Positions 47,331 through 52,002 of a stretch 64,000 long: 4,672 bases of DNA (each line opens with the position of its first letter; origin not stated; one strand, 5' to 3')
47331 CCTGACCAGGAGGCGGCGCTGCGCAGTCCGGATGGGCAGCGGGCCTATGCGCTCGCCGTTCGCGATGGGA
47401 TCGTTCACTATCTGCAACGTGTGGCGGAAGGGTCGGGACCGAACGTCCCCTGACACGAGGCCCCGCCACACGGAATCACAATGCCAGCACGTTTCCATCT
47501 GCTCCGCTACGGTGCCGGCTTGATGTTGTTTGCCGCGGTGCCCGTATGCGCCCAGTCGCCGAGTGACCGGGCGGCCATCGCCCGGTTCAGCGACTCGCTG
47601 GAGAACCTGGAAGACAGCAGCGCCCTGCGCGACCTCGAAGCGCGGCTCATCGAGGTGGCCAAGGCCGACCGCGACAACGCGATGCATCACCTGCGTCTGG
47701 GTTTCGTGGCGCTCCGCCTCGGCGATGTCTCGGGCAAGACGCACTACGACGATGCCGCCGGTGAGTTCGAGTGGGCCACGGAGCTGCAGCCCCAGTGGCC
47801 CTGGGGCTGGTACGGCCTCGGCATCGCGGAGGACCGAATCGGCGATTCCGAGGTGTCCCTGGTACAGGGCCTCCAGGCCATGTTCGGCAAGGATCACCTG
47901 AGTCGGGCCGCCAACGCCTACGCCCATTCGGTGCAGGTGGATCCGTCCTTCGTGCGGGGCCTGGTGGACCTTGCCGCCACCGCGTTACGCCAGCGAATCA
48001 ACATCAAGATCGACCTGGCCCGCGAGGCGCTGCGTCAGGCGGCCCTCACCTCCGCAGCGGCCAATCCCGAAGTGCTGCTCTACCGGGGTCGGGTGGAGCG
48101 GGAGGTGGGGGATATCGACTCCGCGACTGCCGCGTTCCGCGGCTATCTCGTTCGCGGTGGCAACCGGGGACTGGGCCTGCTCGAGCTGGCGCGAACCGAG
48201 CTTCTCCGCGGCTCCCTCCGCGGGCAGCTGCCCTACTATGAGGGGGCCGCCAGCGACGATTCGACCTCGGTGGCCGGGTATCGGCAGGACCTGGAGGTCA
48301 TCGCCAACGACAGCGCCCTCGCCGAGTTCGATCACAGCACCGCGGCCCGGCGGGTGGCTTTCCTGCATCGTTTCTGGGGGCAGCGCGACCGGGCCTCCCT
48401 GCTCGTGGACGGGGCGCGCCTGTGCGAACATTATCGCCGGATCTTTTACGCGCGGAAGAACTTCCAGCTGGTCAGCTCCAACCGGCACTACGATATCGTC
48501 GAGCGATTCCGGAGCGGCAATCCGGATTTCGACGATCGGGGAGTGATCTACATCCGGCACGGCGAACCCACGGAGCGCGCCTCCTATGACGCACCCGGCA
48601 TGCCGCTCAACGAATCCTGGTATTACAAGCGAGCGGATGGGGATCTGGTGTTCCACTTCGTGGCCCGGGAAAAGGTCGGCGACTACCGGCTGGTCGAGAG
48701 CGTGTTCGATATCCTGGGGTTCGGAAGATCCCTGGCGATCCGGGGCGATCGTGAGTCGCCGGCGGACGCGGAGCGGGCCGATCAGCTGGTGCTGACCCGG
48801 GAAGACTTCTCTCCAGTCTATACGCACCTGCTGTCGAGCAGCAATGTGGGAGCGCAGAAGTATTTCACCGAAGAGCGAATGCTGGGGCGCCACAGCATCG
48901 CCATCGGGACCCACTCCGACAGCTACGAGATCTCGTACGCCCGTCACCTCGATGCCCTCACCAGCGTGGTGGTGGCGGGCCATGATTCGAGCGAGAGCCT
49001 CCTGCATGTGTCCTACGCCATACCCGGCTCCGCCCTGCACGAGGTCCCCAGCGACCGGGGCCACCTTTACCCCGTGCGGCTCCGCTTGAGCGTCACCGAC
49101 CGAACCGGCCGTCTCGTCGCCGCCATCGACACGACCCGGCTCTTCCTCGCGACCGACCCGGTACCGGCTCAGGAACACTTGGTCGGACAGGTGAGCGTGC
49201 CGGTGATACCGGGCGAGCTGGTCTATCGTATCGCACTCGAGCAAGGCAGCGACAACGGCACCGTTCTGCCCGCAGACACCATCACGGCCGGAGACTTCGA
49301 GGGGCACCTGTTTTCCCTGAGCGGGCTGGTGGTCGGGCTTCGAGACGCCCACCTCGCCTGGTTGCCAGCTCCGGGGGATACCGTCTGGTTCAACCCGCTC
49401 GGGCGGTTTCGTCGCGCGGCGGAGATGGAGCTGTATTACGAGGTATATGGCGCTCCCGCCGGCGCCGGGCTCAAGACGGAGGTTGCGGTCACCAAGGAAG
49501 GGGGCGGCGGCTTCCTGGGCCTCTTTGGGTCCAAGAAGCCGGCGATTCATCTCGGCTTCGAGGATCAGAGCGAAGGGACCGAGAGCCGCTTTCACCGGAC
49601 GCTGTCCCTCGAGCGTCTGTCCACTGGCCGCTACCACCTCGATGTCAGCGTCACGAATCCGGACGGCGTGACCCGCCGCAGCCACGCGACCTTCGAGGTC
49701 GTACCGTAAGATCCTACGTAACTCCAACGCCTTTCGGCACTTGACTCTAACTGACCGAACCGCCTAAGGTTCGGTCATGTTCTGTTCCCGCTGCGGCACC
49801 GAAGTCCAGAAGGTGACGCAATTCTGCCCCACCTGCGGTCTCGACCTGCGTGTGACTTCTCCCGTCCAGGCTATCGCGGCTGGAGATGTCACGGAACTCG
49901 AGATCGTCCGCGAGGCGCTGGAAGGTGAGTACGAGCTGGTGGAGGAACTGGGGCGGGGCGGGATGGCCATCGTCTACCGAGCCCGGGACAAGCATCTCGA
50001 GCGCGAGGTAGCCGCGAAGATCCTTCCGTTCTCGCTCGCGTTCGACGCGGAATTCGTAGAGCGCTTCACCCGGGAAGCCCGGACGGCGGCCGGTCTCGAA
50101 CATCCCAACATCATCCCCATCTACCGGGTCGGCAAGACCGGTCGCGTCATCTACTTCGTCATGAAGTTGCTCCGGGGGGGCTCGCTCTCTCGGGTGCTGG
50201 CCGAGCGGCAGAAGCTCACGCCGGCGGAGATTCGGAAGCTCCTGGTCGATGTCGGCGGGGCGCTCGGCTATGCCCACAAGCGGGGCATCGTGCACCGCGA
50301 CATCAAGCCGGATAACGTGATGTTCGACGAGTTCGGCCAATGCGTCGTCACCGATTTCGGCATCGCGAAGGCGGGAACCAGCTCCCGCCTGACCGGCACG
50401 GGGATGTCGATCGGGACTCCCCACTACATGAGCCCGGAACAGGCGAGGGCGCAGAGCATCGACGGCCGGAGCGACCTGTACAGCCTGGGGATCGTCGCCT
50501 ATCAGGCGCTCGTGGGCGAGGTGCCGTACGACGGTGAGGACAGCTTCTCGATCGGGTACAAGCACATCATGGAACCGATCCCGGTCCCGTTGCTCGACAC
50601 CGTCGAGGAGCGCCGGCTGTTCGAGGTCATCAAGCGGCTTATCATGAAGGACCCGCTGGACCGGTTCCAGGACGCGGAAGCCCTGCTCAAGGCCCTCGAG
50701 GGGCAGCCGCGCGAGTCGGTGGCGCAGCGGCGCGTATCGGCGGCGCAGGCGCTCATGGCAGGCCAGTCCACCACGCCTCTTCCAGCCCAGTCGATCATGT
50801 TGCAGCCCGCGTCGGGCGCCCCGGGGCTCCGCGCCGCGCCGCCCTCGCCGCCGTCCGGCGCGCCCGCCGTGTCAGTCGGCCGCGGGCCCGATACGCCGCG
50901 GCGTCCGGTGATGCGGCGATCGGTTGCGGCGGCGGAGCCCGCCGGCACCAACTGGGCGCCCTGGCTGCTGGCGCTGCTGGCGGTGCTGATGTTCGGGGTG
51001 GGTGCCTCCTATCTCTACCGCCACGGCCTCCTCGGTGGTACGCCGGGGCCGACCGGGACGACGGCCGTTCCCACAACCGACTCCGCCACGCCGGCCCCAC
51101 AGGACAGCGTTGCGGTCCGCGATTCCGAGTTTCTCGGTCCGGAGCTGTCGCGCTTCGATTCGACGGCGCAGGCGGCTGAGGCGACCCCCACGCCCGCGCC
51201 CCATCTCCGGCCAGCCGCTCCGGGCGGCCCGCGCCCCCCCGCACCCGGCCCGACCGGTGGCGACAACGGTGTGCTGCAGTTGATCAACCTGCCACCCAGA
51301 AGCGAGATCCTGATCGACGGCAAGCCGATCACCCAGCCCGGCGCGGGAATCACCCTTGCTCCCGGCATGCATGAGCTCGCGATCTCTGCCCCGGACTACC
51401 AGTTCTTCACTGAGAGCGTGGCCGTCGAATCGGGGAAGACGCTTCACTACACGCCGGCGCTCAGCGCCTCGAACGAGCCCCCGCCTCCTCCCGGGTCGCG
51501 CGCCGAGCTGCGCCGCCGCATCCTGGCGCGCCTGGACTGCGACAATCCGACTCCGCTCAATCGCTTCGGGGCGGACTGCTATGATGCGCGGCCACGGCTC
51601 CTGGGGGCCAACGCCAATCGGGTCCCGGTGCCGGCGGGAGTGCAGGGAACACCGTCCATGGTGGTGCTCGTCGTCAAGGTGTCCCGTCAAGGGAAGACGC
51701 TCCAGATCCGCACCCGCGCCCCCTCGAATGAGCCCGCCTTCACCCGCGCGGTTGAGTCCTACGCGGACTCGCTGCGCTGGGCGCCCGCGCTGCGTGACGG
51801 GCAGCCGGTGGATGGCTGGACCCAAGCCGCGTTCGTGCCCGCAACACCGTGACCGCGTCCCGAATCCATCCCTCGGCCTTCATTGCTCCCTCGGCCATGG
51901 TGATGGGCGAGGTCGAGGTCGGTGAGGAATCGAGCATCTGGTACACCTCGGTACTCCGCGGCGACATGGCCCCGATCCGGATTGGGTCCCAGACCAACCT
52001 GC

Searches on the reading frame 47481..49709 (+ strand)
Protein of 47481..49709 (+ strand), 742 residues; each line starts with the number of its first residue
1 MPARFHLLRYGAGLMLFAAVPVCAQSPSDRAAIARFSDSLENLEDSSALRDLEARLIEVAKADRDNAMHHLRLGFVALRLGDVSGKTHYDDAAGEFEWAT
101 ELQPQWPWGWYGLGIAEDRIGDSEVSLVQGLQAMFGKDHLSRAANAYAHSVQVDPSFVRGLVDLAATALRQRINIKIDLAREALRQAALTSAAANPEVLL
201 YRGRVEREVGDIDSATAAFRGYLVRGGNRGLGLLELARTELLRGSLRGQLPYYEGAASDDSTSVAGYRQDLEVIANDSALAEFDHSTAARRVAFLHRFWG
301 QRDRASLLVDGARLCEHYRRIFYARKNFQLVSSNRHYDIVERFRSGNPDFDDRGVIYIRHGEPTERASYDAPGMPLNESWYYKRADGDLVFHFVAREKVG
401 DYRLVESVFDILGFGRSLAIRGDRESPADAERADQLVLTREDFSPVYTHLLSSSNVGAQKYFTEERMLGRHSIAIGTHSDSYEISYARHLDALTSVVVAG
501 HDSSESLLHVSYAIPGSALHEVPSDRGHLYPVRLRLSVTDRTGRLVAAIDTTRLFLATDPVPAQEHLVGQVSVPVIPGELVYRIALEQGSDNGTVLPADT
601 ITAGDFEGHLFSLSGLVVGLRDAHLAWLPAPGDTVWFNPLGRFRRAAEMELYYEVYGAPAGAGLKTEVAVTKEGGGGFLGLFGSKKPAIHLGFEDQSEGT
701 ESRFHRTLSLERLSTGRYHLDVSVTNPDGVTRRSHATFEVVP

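Call 3: search_protein_families(library=pfam, proteins=[window:47481-49709:+], max_evalue=0.01)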
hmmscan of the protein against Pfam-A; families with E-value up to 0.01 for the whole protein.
window:47481-49709:+ (742 aa): 3 families
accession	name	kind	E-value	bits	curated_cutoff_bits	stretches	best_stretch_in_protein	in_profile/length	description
PF13428.12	TPR_14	-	0.001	20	23.5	0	196-238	1-43/44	Tetratricopeptide repeat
PF23914.1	TPR_CcmH_CycH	-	0.009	16.3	42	0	139-220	65-145/158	Cytochrome c-type biogenesis protein H TPR domain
PF13432.12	TPR_16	-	0.0092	16.9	32.7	0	177-225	13-60/65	Tetratricopeptide repeat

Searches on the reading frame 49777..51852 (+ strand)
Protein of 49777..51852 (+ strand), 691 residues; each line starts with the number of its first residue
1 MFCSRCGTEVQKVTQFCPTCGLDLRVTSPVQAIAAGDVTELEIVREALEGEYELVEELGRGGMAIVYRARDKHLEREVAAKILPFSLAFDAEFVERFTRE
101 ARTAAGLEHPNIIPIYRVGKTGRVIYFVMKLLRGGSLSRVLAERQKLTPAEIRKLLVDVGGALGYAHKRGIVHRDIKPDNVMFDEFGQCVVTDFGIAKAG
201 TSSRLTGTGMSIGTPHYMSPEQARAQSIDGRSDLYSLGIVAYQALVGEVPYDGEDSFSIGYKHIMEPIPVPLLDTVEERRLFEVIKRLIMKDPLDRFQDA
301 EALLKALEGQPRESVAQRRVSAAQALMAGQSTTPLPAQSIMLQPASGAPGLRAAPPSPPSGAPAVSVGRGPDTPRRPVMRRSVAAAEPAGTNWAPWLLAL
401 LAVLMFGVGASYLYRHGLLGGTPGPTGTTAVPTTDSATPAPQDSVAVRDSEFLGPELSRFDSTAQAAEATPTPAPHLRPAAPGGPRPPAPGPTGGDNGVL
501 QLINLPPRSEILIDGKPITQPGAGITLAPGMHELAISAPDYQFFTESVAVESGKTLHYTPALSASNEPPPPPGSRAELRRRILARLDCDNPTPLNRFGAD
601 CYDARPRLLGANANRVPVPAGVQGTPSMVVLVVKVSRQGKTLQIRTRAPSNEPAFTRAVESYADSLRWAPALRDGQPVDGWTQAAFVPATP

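Call 3: search_protein_families(library=pfam, proteins=[window:49777-51852:+], max_evalue=0.01)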
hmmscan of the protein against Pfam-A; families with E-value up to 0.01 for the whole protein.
window:49777-51852:+ (691 aa): 10 families
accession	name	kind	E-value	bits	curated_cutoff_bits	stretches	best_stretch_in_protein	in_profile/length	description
PF00069.31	Pkinase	-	9.8e-48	163.3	31.7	1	52-301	1-256/263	Protein kinase domain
PF07714.23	PK_Tyr_Ser-Thr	-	1.5e-29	103.5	23.1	1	53-296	2-248/258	Protein tyrosine and serine/threonine kinase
PF13240.11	Zn_Ribbon_1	-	2.3e-06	27.7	25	1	2-21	1-20/23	zinc-ribbon domain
PF03544.19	TonB_C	-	1.4e-05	25.8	24.6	1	629-684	18-73/79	Gram-negative bacterial TonB protein C-terminal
PF01636.29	APH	-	3.6e-05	24.1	23.2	1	168-200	167-200/239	Phosphotransferase enzyme family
PF03109.22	ABC1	-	0.00054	19.6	22.9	1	91-198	114-215/244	ABC1 atypical kinase-like domain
PF12773.13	DZR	-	0.00076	20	27.3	1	3-22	1-20/45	Double zinc ribbon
PF13248.11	Zn_ribbon_3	-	0.0021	17.9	27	1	3-24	5-26/26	zinc-ribbon domain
PF08308.17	PEGA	-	0.0029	17.9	20.8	1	506-562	10-67/71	PEGA domain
PF09297.16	Zn_ribbon_NUD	-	0.0067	16.5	24.8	0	2-12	5-15/32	NADH pyrophosphatase zinc ribbon domain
